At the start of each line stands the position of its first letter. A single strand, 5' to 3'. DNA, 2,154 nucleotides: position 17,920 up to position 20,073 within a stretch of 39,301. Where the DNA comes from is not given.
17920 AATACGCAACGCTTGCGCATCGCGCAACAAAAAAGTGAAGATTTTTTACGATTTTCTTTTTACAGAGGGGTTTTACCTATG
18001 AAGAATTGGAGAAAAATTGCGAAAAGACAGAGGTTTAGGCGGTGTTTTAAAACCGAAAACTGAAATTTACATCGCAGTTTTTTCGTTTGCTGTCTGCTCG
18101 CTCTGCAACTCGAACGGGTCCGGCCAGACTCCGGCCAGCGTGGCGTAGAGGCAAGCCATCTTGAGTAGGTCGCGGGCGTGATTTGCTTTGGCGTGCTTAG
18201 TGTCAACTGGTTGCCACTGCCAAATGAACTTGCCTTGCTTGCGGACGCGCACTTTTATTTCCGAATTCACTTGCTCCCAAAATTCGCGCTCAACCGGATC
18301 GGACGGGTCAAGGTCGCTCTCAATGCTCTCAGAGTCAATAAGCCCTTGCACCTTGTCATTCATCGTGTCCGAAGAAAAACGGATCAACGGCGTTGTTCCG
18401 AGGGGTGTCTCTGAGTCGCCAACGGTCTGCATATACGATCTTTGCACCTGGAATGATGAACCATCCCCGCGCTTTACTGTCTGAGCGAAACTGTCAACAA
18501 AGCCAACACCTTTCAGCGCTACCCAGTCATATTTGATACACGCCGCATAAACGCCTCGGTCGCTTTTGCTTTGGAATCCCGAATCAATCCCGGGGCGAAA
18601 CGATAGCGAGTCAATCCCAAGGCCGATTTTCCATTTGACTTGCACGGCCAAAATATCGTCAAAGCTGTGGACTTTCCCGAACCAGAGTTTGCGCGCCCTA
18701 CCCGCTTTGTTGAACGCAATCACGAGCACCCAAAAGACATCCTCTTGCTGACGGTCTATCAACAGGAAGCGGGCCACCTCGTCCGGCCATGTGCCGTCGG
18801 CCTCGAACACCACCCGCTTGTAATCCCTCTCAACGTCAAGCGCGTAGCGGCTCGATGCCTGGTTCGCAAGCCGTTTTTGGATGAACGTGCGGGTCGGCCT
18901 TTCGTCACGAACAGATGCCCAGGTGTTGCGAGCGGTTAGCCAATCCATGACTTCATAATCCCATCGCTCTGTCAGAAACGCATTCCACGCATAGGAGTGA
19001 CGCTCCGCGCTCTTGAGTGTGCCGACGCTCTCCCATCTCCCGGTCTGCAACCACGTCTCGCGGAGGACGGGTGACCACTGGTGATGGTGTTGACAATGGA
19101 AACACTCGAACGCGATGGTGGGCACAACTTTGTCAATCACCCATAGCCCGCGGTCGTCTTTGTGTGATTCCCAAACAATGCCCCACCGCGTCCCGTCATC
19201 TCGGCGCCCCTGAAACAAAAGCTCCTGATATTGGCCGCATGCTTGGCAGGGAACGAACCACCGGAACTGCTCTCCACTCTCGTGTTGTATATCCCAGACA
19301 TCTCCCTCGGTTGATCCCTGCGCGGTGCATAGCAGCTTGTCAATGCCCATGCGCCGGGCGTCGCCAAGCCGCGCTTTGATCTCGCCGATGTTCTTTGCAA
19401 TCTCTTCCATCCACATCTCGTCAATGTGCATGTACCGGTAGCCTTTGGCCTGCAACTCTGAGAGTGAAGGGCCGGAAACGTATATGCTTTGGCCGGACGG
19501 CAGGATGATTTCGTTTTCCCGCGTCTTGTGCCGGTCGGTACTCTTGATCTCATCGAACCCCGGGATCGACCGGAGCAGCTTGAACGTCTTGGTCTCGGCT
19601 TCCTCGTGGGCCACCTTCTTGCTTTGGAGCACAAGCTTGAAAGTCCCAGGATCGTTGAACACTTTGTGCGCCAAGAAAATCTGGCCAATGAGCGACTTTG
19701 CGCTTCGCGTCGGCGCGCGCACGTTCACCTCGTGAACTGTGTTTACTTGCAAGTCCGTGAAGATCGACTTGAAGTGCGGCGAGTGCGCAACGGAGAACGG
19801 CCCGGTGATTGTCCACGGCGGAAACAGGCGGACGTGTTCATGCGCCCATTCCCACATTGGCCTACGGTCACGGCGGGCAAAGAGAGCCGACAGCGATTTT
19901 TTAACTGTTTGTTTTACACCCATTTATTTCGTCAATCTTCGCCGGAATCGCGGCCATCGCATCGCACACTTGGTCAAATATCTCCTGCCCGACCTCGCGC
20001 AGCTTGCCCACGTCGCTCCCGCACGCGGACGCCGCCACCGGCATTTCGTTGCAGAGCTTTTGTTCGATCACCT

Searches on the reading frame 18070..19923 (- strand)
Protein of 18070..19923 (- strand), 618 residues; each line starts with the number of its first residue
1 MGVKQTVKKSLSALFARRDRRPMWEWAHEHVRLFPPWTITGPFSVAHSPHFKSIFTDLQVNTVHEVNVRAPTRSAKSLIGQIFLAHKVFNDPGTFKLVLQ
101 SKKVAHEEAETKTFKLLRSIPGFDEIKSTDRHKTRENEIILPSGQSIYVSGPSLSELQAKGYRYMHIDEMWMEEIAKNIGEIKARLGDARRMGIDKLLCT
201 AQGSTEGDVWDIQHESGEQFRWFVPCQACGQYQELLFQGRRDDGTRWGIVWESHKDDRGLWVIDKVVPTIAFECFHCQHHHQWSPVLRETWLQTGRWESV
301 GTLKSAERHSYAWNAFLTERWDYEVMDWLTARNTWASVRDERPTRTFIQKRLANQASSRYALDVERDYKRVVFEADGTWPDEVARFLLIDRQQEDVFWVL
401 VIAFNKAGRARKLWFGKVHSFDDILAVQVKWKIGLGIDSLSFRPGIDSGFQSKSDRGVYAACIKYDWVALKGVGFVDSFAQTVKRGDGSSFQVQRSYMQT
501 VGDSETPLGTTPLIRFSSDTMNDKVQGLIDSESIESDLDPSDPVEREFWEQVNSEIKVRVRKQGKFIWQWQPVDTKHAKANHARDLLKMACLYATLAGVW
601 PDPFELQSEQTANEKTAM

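Call 4: search_protein_families(library=pfam, proteins=[window:18070-19923:-], max_evalue=1)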
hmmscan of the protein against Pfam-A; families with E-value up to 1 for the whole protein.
window:18070-19923:- (618 aa): 2 families
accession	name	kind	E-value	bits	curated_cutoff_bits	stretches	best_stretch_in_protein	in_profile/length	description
PF05876.18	GpA_ATPase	-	2.5e-18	67.1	25.6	1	40-297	4-247/247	Phage terminase large subunit gpA, ATPase domain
PF21094.3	Nup188_SH3-like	-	0.19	12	21.4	1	106-144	1-39/50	Nup188 SH3-like domain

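Call 5: search_protein_families(library=phrogs, proteins=[window:18070-19923:-], max_evalue=1)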
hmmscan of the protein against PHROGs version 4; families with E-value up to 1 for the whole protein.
window:18070-19923:- (618 aa): 4 families
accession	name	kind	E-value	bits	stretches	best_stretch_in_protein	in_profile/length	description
phrog_15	-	head and packaging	1.8e-16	60.7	3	215-405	557-735/1330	terminase large subunit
phrog_21311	-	head and packaging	1.6e-06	29.2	1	110-264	12-171/218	terminase large subunit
phrog_5989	-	head and packaging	0.0091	16.1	1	66-176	159-266/347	terminase large subunit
phrog_675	-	head and packaging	0.0094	15.3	1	176-279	167-266/576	terminase large subunit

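Call 14: search_dna_similar(query=window:18070-19923:-, collection=phages, mode=protein, max_rows=15)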
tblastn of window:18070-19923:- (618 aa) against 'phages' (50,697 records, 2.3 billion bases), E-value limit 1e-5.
Records with a match: 9; places in all: 9; records where one place covers at least 80% of the query: 0.
Best place of each record, by identity: <60% 9.
By first word of the organism name: Bacteriophage 3; Vibrio 3; Paenibacillus 1; Citrobacter 1; Serratia 1.
By host as written in the record: Paenibacillus dendritiformis PB22F 1; Citrobacter rodentium DBS100 1; Serratia sp. OS31 1; uncultured Helicobacter sp. 1; - 1; Vibrio harveyi MM46 1; Vibrio kanaloae 1; Helicobacter bizzozeronii CIII-1 1; and 1 more.
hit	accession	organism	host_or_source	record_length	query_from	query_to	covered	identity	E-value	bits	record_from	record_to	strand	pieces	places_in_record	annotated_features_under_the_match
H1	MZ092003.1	Paenibacillus phage Pd_22F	Paenibacillus dendritiformis PB22F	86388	25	473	73%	22.7%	8e-13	78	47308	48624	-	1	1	terminase large subunit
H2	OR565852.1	Citrobacter phage phiNP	Citrobacter rodentium DBS100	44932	12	414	65%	24.5%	2e-10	71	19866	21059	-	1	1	terL: large subunit terminase DNA packaging protein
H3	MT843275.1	Serratia phage vB_SspM_BZS1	Serratia sp. OS31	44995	17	333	51%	24.4%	3e-8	63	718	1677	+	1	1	large subunit terminase DNA packaging protein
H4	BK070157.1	Bacteriophage sp.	uncultured Helicobacter sp.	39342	62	336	44%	21.7%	1e-6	58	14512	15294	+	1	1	Phage terminase, large subunit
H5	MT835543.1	Bacteriophage sp.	human fecal samples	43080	19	237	35%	23.7%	7e-7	59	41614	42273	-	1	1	record has no annotation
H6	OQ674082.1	Vibrio phage vB_VhaS_MAG7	Vibrio harveyi MM46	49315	153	353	33%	24.5%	5e-6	56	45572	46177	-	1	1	terminase large subunit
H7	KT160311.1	Vibrio phage H188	Vibrio kanaloae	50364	153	353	33%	24.5%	6e-6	56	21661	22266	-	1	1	putative large terminase subunit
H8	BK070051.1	Bacteriophage sp.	Helicobacter bizzozeronii CIII-1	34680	75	297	36%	21.7%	3e-6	57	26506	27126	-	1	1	phage terminase, large subunit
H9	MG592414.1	Vibrio phage 1.030.O._10N.222.55.F9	Vibrio sp. sp. F13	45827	217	338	20%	30.5%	6e-6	56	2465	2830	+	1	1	terminase large subunit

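Call 15: find_related_loci(query=window:18070-19923:-, collection=viral_contigs, flank=6000)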
Query window:18070-19923:- (618 aa) in viral_contigs; peptide patterns used: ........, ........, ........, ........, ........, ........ (x = any residue, [..] = any of these).
2 stretches matched a pattern, but none encodes a relative of the query by tblastn (E <= 1e-3).

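Call 17: find_encoding_contigs(protein=window:18070-19923:-, flank=8000, max_places=10)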
Protein window:18070-19923:- (618 aa): 5 contigs read that carry it; 2 places shown.
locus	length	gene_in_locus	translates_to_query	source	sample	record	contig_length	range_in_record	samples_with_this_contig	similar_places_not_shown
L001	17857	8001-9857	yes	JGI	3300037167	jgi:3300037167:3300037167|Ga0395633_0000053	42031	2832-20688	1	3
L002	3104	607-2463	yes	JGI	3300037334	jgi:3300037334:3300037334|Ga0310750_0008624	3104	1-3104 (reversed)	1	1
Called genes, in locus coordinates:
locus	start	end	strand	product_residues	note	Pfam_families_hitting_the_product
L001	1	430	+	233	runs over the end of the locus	-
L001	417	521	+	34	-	-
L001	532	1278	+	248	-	-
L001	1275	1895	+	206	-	-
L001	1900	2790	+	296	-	PF12684:DUF3799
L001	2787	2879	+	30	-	-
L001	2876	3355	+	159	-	-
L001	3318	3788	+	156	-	PF08378:NERD (weak)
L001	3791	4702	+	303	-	-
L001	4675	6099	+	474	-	PF00772:DnaB, PF03796:DnaB_C, PF06745:ATPase (faint), PF13481:AAA_25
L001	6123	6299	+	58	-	-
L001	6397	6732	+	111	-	-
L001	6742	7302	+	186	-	-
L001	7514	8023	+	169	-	-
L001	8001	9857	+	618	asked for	PF05876:GpA_ATPase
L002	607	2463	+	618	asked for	PF05876:GpA_ATPase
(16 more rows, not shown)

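Call 39: find_homologous_proteins(query=window:18070-19923:-, max_evalue=1e-20)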
Query window:18070-19923:- (618 aa): 7 proteins with E <= 1e-20 among 4976 candidates.
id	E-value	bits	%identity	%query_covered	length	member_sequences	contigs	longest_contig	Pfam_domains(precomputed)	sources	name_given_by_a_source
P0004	0.0e+0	1402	100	96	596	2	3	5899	PF05876.19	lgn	-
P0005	2.3e-151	524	44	96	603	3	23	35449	PF05876.19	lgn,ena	-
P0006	1.4e-105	373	37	98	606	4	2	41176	PF05876.19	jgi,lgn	-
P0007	3.8e-99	351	36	95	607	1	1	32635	PF05876.19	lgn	-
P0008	8.5e-96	340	35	99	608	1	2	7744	PF05876.19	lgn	-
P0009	1.7e-90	323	33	95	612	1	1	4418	PF05876.19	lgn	-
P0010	7.0e-81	291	33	99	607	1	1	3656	PF05876.19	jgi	jgi:predicted RNA-binding Zn-ribbon protein involved in translation (DUF1610 family)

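Call 42: find_encoding_contigs(protein=P0005, flank=6000, max_places=5)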
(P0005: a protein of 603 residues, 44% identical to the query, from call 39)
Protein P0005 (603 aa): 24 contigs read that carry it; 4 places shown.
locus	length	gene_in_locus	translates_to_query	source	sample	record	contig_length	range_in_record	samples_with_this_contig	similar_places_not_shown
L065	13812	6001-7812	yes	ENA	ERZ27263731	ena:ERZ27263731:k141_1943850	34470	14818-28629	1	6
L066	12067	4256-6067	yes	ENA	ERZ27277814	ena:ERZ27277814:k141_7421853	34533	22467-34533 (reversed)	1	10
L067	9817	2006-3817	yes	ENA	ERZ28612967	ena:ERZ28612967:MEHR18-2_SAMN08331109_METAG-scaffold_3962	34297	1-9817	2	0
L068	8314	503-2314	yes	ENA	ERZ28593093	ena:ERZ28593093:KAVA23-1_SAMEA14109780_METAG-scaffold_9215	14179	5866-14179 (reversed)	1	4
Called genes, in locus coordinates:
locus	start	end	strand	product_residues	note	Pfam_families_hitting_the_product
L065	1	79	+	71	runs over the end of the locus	-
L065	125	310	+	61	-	-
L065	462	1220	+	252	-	PF01068:DNA_ligase_A_M, PF14743:DNA_ligase_OB_2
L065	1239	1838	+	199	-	-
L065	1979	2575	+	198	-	-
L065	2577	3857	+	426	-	PF00772:DnaB, PF13481:AAA_25, PF03796:DnaB_C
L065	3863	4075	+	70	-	-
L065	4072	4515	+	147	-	-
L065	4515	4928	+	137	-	-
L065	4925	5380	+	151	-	-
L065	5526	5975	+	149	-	-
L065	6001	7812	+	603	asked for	PF05876:GpA_ATPase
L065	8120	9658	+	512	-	PF05136:Phage_portal_2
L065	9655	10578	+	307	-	-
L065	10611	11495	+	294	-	-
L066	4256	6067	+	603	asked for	PF05876:GpA_ATPase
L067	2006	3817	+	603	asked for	PF05876:GpA_ATPase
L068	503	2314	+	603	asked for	PF05876:GpA_ATPase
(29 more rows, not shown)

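Call 43: find_encoding_contigs(protein=P0006, flank=6000, max_places=3)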
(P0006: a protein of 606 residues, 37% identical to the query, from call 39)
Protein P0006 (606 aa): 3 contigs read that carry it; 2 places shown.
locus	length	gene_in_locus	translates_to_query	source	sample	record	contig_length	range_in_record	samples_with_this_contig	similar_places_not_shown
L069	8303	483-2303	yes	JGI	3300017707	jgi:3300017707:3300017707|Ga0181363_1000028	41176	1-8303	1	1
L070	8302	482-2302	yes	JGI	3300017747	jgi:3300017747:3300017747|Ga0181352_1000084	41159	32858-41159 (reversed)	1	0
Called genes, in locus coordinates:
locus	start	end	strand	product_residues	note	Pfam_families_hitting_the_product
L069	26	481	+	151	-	PF07278:DUF1441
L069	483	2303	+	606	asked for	PF05876:GpA_ATPase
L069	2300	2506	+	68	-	PF00196:GerE, PF08281:Sigma70_r4_2 (weak)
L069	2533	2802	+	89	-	-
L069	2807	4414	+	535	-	PF05136:Phage_portal_2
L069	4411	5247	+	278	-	PF25145:NfeD1b_N (weak), PF01343:Peptidase_S49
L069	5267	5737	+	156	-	-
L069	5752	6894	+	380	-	-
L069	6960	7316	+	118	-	-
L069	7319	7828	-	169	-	PF01068:DNA_ligase_A_M (weak)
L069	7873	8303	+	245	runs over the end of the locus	-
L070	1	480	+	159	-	?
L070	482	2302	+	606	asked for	PF05876:GpA_ATPase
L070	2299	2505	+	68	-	PF00196:GerE, PF08281:Sigma70_r4_2 (weak)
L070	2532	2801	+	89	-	-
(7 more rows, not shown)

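Call 44: find_encoding_contigs(protein=P0007, flank=6000, max_places=3)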
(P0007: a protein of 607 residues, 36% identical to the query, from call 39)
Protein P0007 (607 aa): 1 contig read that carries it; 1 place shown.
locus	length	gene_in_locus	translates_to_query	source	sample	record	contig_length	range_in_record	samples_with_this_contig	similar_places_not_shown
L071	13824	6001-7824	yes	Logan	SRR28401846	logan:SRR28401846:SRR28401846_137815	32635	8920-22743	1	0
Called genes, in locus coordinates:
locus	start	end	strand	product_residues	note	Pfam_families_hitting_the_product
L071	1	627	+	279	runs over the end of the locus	-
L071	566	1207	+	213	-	PF01695:IstB_IS21 (weak)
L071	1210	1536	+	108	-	-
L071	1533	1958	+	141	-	PF01503:PRA-PH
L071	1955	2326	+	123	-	-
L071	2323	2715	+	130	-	-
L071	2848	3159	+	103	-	-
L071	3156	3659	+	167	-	PF04448:DUF551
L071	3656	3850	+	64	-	-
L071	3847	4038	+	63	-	-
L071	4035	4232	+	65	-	-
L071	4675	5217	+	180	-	-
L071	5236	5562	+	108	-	-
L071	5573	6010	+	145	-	-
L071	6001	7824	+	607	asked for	PF05876:GpA_ATPase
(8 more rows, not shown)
